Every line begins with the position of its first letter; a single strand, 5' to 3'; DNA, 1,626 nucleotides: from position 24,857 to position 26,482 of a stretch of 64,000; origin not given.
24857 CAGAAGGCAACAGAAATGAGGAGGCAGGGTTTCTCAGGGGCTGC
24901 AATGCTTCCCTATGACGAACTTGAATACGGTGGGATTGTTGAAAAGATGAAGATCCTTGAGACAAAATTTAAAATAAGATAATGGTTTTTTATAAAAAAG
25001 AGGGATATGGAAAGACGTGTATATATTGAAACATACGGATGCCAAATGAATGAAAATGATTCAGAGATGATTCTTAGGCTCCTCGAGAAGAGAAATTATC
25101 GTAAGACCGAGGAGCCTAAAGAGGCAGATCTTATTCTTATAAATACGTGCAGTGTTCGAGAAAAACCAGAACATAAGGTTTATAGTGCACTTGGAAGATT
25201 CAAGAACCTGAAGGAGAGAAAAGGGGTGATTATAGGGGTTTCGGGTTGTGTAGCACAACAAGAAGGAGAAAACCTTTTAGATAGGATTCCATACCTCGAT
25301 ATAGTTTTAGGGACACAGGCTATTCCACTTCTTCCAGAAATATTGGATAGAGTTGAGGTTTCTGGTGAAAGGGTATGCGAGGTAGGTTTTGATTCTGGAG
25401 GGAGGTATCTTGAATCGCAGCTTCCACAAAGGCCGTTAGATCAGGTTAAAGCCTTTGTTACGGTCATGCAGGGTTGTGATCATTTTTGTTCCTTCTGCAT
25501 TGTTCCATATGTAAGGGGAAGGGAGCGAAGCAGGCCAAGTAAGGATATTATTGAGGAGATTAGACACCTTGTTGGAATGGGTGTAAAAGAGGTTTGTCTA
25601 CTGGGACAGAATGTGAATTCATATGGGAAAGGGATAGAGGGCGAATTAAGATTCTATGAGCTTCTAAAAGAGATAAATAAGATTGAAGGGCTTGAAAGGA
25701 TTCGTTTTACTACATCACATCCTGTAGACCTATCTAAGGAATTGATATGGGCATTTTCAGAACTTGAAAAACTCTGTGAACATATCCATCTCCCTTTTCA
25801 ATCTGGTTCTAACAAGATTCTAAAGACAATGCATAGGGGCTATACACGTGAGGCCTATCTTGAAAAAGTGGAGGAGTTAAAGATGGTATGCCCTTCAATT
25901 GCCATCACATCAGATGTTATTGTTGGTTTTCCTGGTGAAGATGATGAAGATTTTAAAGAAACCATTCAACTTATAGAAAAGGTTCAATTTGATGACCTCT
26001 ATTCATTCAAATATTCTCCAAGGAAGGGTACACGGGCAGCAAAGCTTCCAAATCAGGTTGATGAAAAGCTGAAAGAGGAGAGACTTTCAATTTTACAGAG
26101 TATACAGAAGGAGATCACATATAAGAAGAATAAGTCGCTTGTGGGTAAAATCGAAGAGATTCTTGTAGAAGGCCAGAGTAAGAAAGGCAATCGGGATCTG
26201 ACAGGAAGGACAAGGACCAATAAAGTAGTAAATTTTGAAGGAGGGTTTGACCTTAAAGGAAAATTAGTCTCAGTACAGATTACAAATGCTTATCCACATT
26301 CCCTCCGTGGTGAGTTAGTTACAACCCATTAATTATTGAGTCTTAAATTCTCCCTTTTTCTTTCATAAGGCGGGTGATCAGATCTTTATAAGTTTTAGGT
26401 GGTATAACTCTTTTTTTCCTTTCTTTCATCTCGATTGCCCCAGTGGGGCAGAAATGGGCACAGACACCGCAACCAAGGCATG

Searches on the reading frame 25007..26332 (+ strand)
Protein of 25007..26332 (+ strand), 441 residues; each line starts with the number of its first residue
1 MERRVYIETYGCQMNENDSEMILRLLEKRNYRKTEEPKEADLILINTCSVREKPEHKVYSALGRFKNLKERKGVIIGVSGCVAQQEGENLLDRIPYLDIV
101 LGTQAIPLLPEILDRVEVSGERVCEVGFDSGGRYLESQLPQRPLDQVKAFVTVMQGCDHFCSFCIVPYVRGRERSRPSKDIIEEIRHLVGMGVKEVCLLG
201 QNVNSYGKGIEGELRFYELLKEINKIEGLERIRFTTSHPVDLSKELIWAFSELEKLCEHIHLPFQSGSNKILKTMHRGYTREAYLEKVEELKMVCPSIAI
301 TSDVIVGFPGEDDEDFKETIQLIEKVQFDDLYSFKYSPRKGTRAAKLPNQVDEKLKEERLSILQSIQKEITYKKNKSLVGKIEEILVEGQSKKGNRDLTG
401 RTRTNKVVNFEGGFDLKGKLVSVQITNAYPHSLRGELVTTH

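Call 26: search_protein_families(library=ncbifam, proteins=[window:25007-26332:+], max_evalue=1e-40)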
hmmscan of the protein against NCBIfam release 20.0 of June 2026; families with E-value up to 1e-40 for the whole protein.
window:25007-26332:+ (441 aa): 6 families
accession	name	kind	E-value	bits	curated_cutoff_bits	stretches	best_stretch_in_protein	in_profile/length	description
TIGR01574.1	miaB-methiolase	equivalog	5e-165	549.7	355.3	1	5-438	2-437/437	tRNA (N6-isopentenyl adenosine(37)-C2)-methylthiotransferase MiaB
TIGR00089.1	TIGR00089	subfamily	4e-158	526.7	251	1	4-435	1-429/429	MiaB/RimO family radical SAM methylthiotransferase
NF010916.0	PRK14336.1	equivalog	3.4e-112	375.2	606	1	139-439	118-414/418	tRNA (N6-isopentenyl adenosine(37)-C2)-methylthiotransferase MiaB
TIGR01579.1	MiaB-like-C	equivalog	4.9e-105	352.2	357.05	1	7-425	1-416/416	tRNA (N(6)-L-threonylcarbamoyladenosine(37)-C(2))-methylthiotransferase MtaB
TIGR01125.1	TIGR01125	equivalog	1.7e-90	304.1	356.95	1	4-405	1-395/432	30S ribosomal protein S12 methylthiotransferase RimO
TIGR01578.1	MiaB-like-B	hypoth_equivalog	3.1e-86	289.8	314.7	1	4-438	1-421/421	tRNA (N(6)-L-threonylcarbamoyladenosine(37)-C(2))-methylthiotransferase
